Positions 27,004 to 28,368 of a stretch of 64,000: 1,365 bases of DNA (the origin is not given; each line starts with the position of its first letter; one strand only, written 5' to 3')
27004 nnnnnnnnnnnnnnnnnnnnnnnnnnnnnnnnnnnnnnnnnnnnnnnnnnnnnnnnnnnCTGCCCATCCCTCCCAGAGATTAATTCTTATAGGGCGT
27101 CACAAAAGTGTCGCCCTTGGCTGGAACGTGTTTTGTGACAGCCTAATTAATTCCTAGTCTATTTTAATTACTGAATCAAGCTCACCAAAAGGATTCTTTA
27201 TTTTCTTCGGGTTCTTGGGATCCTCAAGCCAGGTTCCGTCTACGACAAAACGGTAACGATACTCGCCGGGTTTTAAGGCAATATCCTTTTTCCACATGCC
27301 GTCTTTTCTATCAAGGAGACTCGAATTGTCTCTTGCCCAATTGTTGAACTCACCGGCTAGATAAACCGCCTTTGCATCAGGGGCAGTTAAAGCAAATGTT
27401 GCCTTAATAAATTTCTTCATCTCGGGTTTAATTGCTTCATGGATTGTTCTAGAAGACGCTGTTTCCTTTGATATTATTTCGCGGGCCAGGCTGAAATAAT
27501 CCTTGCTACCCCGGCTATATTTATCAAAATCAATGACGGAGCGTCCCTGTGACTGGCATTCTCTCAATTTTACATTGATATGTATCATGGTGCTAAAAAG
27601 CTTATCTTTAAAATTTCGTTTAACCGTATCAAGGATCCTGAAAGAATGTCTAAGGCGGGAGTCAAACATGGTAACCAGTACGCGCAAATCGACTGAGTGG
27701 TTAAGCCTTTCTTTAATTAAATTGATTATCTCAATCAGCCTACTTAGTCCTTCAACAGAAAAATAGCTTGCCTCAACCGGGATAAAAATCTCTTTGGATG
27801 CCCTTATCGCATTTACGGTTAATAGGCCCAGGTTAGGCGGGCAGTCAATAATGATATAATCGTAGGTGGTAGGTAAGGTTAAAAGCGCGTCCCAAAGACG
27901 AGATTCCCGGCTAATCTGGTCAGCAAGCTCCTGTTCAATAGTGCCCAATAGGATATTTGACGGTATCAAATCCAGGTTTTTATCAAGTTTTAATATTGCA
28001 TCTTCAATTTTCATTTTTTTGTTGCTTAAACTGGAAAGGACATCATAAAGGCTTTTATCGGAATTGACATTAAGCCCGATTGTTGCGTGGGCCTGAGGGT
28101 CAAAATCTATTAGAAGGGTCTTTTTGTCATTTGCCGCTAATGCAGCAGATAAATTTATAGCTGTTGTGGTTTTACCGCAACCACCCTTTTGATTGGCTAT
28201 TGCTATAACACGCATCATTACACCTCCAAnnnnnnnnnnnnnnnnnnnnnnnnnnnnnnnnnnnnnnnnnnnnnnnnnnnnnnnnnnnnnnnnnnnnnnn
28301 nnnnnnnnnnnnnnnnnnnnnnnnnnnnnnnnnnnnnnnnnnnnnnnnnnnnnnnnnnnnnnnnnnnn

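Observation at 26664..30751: ParA/MinD-type ATPase fused to a glycogen-binding CBM48 domain, clustered with a membrane protein and a GH57 glucan enzyme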

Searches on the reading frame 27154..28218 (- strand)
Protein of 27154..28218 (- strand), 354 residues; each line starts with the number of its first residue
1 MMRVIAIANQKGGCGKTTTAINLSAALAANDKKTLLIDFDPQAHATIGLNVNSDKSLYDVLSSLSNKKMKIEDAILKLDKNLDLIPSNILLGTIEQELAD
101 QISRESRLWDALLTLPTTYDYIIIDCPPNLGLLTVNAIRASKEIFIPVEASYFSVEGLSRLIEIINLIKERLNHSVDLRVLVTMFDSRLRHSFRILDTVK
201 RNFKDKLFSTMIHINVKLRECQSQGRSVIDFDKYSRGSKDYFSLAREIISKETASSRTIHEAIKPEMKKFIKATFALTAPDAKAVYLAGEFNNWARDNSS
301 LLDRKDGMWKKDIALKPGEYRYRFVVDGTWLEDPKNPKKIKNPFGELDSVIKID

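Call 3: search_protein_families(library=pfam, proteins=[window:27154-28218:-], max_evalue=0.01)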
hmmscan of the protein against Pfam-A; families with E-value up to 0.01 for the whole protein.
window:27154-28218:- (354 aa): 12 families
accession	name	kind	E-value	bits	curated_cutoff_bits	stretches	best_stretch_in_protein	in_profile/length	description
PF13614.12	AAA_31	-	2.2e-56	191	27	1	2-176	1-175/177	AAA domain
PF01656.29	CbiA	-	6.4e-20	71.8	25.4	1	5-227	1-124/125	CobQ/CobB/MinD/ParA nucleotide binding domain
PF16561.11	AMPK1_CBM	-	7.7e-12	45.7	26.8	1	281-353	10-79/85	Glycogen recognition site of AMP-activated protein kinase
PF06564.18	CBP_BcsQ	-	1.4e-11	44.8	21.3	1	2-150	1-147/234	Cellulose biosynthesis protein BcsQ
PF00142.24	Fer4_NifH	-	1.5e-09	38.1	25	1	10-77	7-76/271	4Fe-4S iron sulfur cluster binding proteins, NifH/frxC family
PF09140.17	MipZ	-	2.9e-09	37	20.7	1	3-156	1-137/262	ATPase MipZ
PF10609.15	ParA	-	3e-09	37.1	27.1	1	3-135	4-130/246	NUBPL iron-transfer P-loop NTPase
PF02374.21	ArsA_ATPase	-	8.2e-06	25.7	24.3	1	3-78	2-76/305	Anion-transporting ATPase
PF02922.24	CBM_48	-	1e-05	26.2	22.4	1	272-330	12-72/83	Carbohydrate-binding module 48 (Isoamylase N-terminal domain)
PF07015.17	VirC1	-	0.0008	19.2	24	1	2-40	1-39/231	VirC1 protein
PF01268.25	FTHFS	-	0.0037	16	27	0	3-36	58-91/556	Formate--tetrahydrofolate ligase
PF22058.2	X25_BaPul_like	-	0.0089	16.5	27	0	290-333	14-59/87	Pullulanase X25 domain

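Call 4: search_protein_families(library=ncbifam, proteins=[window:27154-28218:-], max_evalue=0.01)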
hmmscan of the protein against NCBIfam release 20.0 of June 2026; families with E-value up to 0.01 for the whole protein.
window:27154-28218:- (354 aa): 36 families (the best 25 are shown)
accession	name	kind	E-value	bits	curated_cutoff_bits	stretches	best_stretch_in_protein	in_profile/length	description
NF041546.1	ParA_partition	equivalog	1.1e-30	106.7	180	2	4-85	1-80/203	ParA family partition ATPase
TIGR03453.1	partition_RepA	equivalog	7.2e-29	100.8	348.45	1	2-214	104-336/387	plasmid partitioning protein RepA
NF041283.1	PrgP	equivalog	8.9e-25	87.6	400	1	1-232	1-242/297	ParA superfamily DNA segregation protein PrgP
TIGR01969.1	minD_arch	subfamily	1.2e-22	80.3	201.75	1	3-263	1-245/251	cell division ATPase MinD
TIGR03371.1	cellulose_yhjQ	equivalog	1.3e-22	80.4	157.85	1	2-247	1-240/246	cellulose biosynthesis protein BcsQ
TIGR01968.1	minD_bact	equivalog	4.4e-18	65.6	212.9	1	3-256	2-244/261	septum site-determining protein MinD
NF010443.0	PRK13869.1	subfamily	1.8e-17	63.3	446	1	2-162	121-295/405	plasmid-partitioning protein RepA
NF010259.0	PRK13705.1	equivalog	3.4e-14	52.6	725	1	3-198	107-317/388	plasmid-partitioning protein SopA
TIGR01007.1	eps_fam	subfamily_domain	4.5e-11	42.7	108.05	1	2-140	17-148/204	polysaccharide biosynthesis tyrosine autokinase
NF033200.1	F430_CfbC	exception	4.7e-11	42.5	402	1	5-75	3-71/260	Ni-sirohydrochlorin a,c-diamide reductive cyclase ATP-dependent reductase subunit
TIGR01287.1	nifH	equivalog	5.4e-11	42.3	394.35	1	10-75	7-73/275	nitrogenase iron protein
TIGR03018.1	pepcterm_TyrKin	hypoth_equivalog_domain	7.4e-11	41.8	230.65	1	3-159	36-190/207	XrtA-associated tyrosine autokinase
NF009701.0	PRK13230.1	subfamily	2.3e-10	39.9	350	1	3-76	2-75/291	nitrogenase reductase-like protein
NF008079.0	PRK10818.1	equivalog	2.8e-09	36.7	508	1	1-268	1-265/270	septum site-determining protein MinD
NF008967.0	PRK12313.1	equivalog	6.5e-08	31.4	577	1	270-328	37-95/633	1,4-alpha-glucan branching protein GlgB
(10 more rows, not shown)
